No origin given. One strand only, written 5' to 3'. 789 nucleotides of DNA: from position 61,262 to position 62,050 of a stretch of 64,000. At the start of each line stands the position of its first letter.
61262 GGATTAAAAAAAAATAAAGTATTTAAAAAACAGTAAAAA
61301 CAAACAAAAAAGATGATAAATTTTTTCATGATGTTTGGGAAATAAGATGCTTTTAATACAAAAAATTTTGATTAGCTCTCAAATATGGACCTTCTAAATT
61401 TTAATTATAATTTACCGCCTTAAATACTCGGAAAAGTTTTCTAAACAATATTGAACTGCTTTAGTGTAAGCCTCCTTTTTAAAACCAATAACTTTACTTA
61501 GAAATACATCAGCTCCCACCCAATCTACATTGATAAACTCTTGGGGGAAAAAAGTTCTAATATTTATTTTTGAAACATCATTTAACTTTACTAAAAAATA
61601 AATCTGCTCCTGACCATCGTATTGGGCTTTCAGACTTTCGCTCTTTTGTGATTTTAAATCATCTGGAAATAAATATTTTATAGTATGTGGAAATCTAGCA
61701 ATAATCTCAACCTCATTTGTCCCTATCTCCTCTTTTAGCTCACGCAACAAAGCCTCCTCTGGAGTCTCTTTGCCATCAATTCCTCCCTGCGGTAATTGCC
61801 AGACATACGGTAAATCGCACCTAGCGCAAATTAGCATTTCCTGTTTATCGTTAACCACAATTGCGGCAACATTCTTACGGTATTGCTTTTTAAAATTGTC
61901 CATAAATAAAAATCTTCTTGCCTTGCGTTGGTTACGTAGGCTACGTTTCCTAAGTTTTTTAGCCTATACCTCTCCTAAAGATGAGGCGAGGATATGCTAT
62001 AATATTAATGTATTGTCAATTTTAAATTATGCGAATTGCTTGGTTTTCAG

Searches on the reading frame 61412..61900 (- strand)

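Call 21: search_protein_families(library=pfam, proteins=[window:61412-61900:-], max_evalue=0.0001)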
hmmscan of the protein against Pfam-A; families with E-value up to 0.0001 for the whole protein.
window:61412-61900:- (162 aa): 1 family
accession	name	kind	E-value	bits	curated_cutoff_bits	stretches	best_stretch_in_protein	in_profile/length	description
PF00293.34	NUDIX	-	3.7e-18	66.3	21.1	1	7-133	2-118/134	NUDIX domain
